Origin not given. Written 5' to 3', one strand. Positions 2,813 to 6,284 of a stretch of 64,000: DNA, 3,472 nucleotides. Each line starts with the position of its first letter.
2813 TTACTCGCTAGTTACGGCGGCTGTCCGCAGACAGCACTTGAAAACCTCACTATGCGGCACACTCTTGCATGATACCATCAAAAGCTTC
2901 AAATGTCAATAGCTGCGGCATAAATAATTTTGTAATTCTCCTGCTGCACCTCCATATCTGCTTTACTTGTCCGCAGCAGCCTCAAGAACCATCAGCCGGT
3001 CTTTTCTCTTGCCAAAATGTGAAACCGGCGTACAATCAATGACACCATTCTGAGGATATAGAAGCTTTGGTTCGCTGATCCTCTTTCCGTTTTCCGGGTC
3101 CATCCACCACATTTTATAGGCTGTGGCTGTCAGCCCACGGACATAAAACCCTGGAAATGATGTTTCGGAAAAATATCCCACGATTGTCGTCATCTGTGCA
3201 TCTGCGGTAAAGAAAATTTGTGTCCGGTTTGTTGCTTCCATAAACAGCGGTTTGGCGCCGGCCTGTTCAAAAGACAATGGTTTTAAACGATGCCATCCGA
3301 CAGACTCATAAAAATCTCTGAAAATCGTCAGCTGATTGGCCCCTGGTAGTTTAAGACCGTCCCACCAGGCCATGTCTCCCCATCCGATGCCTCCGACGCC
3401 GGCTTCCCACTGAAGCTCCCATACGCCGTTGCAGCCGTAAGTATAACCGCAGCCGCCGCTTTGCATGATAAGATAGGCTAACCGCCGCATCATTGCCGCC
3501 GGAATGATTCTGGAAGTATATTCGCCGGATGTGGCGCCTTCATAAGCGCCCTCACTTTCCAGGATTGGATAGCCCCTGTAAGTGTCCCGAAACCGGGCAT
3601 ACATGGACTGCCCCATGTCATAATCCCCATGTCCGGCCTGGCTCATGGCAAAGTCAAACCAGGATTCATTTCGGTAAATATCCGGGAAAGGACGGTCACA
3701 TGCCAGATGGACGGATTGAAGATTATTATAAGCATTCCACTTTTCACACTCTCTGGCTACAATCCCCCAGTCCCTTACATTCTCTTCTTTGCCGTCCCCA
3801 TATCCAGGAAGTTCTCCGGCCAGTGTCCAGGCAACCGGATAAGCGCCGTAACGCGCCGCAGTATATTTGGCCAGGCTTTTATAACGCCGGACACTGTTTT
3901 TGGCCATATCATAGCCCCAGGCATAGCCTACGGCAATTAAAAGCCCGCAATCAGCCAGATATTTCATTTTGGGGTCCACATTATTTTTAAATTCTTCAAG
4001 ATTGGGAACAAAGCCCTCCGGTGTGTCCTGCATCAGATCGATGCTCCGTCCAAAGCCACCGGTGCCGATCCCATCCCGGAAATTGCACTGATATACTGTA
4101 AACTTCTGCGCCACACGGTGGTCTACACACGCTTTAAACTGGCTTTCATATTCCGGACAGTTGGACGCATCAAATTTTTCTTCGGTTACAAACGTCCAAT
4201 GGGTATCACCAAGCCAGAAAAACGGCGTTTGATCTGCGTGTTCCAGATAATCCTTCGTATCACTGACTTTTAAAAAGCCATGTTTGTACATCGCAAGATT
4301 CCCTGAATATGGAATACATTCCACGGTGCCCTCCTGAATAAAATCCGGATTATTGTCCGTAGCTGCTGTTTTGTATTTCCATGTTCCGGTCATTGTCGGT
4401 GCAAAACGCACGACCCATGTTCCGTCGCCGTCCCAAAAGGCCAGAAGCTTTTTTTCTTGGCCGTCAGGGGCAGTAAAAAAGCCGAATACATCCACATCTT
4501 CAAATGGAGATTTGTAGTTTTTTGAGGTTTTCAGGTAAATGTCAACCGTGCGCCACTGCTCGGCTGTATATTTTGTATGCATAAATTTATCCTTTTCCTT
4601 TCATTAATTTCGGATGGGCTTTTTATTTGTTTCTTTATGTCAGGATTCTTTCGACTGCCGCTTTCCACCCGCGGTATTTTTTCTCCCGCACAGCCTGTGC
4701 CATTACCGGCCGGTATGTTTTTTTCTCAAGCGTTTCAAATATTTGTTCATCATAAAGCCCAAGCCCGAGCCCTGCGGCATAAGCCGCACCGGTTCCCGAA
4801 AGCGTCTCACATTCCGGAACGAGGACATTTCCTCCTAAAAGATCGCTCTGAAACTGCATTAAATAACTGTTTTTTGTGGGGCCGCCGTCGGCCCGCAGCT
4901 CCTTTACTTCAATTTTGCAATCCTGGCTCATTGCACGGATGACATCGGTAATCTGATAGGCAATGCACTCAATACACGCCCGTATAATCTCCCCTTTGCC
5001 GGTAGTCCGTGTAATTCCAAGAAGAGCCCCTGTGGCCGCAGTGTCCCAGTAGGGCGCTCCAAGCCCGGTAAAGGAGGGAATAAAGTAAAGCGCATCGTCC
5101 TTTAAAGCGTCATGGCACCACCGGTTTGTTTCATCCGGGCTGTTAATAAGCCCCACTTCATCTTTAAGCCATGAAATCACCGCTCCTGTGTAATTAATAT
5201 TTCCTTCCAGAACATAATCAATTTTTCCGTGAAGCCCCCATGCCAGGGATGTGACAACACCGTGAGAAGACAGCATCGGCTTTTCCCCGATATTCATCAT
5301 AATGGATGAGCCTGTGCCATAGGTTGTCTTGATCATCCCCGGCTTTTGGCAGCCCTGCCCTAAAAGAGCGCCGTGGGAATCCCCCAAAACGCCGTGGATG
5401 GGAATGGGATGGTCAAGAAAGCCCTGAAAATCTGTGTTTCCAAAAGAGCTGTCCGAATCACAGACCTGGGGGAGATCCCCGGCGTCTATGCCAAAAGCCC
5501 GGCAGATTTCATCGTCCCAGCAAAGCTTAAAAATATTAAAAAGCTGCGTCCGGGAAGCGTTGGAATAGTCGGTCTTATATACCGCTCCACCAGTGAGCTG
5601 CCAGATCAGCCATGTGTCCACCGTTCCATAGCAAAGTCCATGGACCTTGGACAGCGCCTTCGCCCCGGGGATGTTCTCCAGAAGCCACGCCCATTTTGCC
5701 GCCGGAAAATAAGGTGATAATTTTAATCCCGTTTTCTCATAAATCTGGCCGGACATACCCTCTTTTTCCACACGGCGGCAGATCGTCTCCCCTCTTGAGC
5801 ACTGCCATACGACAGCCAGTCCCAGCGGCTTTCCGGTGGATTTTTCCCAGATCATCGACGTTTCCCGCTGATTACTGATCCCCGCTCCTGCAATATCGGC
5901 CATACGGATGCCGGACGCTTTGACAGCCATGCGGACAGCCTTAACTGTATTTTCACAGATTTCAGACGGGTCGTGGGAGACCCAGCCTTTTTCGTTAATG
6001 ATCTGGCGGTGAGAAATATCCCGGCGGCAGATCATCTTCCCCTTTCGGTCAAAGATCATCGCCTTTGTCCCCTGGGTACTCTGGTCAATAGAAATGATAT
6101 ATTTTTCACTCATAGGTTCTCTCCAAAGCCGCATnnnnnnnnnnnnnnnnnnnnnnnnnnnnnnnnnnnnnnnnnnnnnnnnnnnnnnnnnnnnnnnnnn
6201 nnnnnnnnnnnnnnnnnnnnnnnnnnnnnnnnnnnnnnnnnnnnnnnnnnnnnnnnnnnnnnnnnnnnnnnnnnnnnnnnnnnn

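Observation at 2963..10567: Candidate branched-sugar (D-apiose) catabolic operon with a FucI-fold isomerase and its own apiosidase-like enzyme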

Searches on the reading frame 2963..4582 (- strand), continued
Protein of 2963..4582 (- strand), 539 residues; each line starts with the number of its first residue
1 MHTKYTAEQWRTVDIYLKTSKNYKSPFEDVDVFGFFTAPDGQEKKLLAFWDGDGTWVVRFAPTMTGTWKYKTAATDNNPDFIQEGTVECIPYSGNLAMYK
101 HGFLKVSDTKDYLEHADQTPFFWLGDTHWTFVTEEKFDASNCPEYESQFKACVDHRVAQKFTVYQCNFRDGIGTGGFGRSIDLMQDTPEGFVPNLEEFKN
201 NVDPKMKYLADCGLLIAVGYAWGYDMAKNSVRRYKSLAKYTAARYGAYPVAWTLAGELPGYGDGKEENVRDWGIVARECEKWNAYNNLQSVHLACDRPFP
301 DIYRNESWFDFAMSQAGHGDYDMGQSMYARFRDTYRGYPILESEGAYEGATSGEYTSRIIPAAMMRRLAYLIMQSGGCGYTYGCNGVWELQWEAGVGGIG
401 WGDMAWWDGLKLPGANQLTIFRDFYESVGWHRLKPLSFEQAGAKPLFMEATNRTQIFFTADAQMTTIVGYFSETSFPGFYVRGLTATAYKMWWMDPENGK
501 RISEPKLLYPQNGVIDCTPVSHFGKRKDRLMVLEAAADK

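Call 98: fold_search(model_id=the predicted structure, library=pdb)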
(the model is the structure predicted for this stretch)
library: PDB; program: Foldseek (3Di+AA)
matches with E <= 10: 1583; with E <= 0.001: 242
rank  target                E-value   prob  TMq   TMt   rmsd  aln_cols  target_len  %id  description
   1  4n0r_A                4.3e-27  1.00  0.71  0.75   5.8       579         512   16  Crystal structure of a putative glycoside hydrolase (BVU_0362) from Bacteroides vulgatus ATCC 8482 at 1.80 A resolutio (released 2013-10-23)
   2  4n0r_B                8.9e-27  1.00  0.72  0.75   5.6       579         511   16  Crystal structure of a putative glycoside hydrolase (BVU_0362) from Bacteroides vulgatus ATCC 8482 at 1.80 A resolutio (released 2013-10-23)
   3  5msy_B                1.4e-25  1.00  0.65  0.78   4.8       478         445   20  Glycoside hydrolase BT_1012 (released 2017-03-22)
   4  8t9w_C                6.9e-25  1.00  0.65  0.80   4.0       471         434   22  Crystal structure of a GH140 apiosidase derived from a lignocellulolytic enriched mangrove metagenome. (released 2024-02-07)
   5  8t9w_B                1.2e-24  1.00  0.65  0.80   4.0       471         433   22  Crystal structure of a GH140 apiosidase derived from a lignocellulolytic enriched mangrove metagenome. (released 2024-02-07)
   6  5msy_C                1.6e-24  1.00  0.66  0.77   4.6       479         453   19  Glycoside hydrolase BT_1012 (released 2017-03-22)
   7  3kzs_B                1.8e-24  1.00  0.65  0.76   4.6       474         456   20  Crystal structure of glycosyl hydrolase family 5 (NP_809925.1) from BACTEROIDES THETAIOTAOMICRON VPI-5482 at 2.10 A re (released 2010-12-29)
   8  3kzs_A                3.0e-24  1.00  0.65  0.76   4.6       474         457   20  Crystal structure of glycosyl hydrolase family 5 (NP_809925.1) from BACTEROIDES THETAIOTAOMICRON VPI-5482 at 2.10 A re (released 2010-12-29)
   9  4qfu_F                4.5e-24  1.00  0.65  0.74   5.1       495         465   18  Crystal structure of a glycoside hydrolase family 5 (BVU_2644) from Bacteroides vulgatus ATCC 8482 at 1.90 A resolutio (released 2014-07-02)
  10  4qfu_H                5.9e-24  1.00  0.65  0.76   4.5       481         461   20  Crystal structure of a glycoside hydrolase family 5 (BVU_2644) from Bacteroides vulgatus ATCC 8482 at 1.90 A resolutio (released 2014-07-02)
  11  4qfu_B                1.1e-23  1.00  0.64  0.73   5.5       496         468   18  Crystal structure of a glycoside hydrolase family 5 (BVU_2644) from Bacteroides vulgatus ATCC 8482 at 1.90 A resolutio (released 2014-07-02)
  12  4qfu_D                1.1e-23  1.00  0.66  0.77   4.5       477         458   19  Crystal structure of a glycoside hydrolase family 5 (BVU_2644) from Bacteroides vulgatus ATCC 8482 at 1.90 A resolutio (released 2014-07-02)
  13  4qfu_G                1.5e-23  1.00  0.66  0.75   4.7       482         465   19  Crystal structure of a glycoside hydrolase family 5 (BVU_2644) from Bacteroides vulgatus ATCC 8482 at 1.90 A resolutio (released 2014-07-02)
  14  8t9w_A                2.5e-23  1.00  0.64  0.80   4.1       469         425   22  Crystal structure of a GH140 apiosidase derived from a lignocellulolytic enriched mangrove metagenome. (released 2024-02-07)
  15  4qfu_A                2.7e-23  1.00  0.66  0.77   4.4       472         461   19  Crystal structure of a glycoside hydrolase family 5 (BVU_2644) from Bacteroides vulgatus ATCC 8482 at 1.90 A resolutio (released 2014-07-02)
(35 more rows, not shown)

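Call 100: search_protein_families(library=ncbifam, proteins=[L095:7569-8987:+, L095:6079-7557:+], max_evalue=1e-10)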
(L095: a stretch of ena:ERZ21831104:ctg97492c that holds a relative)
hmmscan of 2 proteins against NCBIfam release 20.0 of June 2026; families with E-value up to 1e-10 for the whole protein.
L095:7569-8987:+ (472 aa): 1 family
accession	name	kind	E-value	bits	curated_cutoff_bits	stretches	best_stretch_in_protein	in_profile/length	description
NF048012.1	SlpQosIsomSftI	equivalog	6.7e-24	84.4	700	1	122-467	105-439/443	sulfoquinovose isomerase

L095:6079-7557:+ (492 aa): 9 families
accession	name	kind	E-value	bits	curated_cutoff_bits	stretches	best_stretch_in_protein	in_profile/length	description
TIGR01311.1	glycerol_kin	equivalog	1.3e-159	531.7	590.35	1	2-488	2-492/496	glycerol kinase GlpK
NF000756.0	PRK00047.1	subfamily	9.1e-158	525.6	498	1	2-489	6-494/502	glycerol kinase GlpK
TIGR01312.1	XylB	equivalog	1.9e-48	165.2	380.25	1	5-453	2-443/481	xylulokinase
TIGR01314.1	gntK_FGGY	equivalog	7.1e-41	140.3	648.55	1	3-448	2-449/505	gluconokinase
NF011601.0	PRK15027.1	equivalog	3.7e-28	98.2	912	1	4-445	3-432/484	xylulokinase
NF008187.0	PRK10939.1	equivalog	8.1e-22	77.5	528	1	2-453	5-463/521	autoinducer-2 kinase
TIGR02628.1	fuculo_kin_coli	equivalog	1.2e-19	70.6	470.9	1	4-445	4-438/465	L-fuculokinase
TIGR01315.1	5C_CHO_kinase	subfamily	4.3e-18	65.3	408.7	1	330-447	371-490/541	FGGY family pentulose kinase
NF003154.0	PRK04123.1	equivalog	6.7e-12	44.9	428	0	332-448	375-491/554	ribulokinase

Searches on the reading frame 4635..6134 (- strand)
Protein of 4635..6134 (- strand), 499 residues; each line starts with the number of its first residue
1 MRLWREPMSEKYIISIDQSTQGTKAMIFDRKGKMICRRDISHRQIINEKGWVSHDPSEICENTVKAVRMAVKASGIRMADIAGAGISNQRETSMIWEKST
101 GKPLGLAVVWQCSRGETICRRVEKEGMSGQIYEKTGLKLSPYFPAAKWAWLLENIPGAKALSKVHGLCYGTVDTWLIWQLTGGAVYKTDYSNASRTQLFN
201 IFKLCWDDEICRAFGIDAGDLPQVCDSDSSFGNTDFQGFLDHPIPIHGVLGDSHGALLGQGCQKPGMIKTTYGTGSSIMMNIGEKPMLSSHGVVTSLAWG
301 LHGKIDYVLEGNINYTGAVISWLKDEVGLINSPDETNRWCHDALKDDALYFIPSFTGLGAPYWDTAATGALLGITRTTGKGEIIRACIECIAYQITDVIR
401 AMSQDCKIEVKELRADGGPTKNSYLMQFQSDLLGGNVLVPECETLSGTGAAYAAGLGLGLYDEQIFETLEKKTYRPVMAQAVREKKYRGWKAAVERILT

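Call 3: search_protein_families(library=pfam, proteins=[window:4635-6134:-])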
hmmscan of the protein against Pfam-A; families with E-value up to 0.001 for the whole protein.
window:4635-6134:- (499 aa): 2 families
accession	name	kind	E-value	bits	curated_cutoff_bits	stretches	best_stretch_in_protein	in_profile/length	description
PF00370.27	FGGY_N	-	2.9e-62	210.9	28.8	1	12-259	1-245/245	FGGY family of carbohydrate kinases, N-terminal domain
PF02782.22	FGGY_C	-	2.1e-32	113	27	1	270-456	3-196/198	FGGY family of carbohydrate kinases, C-terminal domain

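Call 4: search_protein_families(library=ncbifam, proteins=[window:4635-6134:-])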
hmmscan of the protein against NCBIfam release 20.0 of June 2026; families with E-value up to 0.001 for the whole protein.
window:4635-6134:- (499 aa): 12 families
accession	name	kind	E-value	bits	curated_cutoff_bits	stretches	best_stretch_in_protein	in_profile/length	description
NF000756.0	PRK00047.1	subfamily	7.4e-171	568.8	498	1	8-497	2-494/502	glycerol kinase GlpK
TIGR01311.1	glycerol_kin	equivalog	4.9e-170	566.1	590.35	1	11-497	1-493/496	glycerol kinase GlpK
TIGR01312.1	XylB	equivalog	1.5e-50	172.2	380.25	1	15-475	2-454/481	xylulokinase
TIGR01314.1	gntK_FGGY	equivalog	4.5e-43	147.5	648.55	1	12-462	1-454/505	gluconokinase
NF008187.0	PRK10939.1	equivalog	9.3e-22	77.3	528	1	9-492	2-498/521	autoinducer-2 kinase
NF011601.0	PRK15027.1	equivalog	1.5e-19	69.8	912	1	14-435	3-412/484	xylulokinase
TIGR02628.1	fuculo_kin_coli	equivalog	2e-19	69.9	470.9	1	14-463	4-447/465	L-fuculokinase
NF007925.0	PRK10640.1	equivalog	1.2e-12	47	639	1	11-223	4-209/489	rhamnulokinase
NF003154.0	PRK04123.1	equivalog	1.3e-12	47.3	428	1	339-463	373-497/554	ribulokinase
TIGR02627.1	rhamnulo_kin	equivalog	5e-12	45.1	527.95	1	97-240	83-220/454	rhamnulokinase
TIGR01234.1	L-ribulokinase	equivalog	3.5e-11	42.6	583.25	1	336-491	363-524/536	ribulokinase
TIGR01315.1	5C_CHO_kinase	subfamily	6e-10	38.4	408.7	1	348-453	380-487/541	FGGY family pentulose kinase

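Call 24: search_solved_structures(query=window:4635-6134:-, max_evalue=1e-20)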
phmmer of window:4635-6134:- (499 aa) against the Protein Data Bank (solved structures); distinct sequences matched with E-value up to 1e-20: 30.
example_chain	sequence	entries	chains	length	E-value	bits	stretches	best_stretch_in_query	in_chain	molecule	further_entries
3g25_A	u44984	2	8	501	8.7e-136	456.8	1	9-496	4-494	Glycerol kinase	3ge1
2dpn_A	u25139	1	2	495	1.9e-134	452.3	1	12-496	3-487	Glycerol kinase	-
3ezw_A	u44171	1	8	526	6.2e-133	447.3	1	10-498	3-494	Glycerol kinase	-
1bo5_O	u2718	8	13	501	1e-132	446.6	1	10-498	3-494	PROTEIN (GLYCEROL KINASE) | GLYCEROL KINASE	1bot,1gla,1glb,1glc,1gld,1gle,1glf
1bu6_O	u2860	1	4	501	1.2e-132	446.4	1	10-498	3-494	PROTEIN (GLYCEROL KINASE)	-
1bwf_Y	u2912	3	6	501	2.3e-132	445.5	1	10-498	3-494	GLYCEROL KINASE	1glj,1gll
3flc_O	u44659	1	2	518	2.6e-130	438.7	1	9-495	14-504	Glycerol kinase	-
3d7e_O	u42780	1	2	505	3e-130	438.5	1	10-495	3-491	Glycerol kinase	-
3h3n_X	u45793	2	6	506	3.7e-130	438.2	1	10-495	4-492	Glycerol kinase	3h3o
3h45_X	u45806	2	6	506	3.8e-130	438.1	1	10-495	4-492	Glycerol kinase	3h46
1r59_O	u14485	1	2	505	5.5e-130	437.6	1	10-495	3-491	Glycerol kinase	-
1xup_O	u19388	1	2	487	4.7e-129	434.5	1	12-494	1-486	Glycerol kinase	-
6ude_A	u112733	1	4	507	1.5e-127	429.6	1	7-481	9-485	Glycerol kinase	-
6k78_B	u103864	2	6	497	3.1e-125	421.9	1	10-497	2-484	Glycerol kinase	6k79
2zf5_O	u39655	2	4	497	3.1e-125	421.9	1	10-497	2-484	Glycerol kinase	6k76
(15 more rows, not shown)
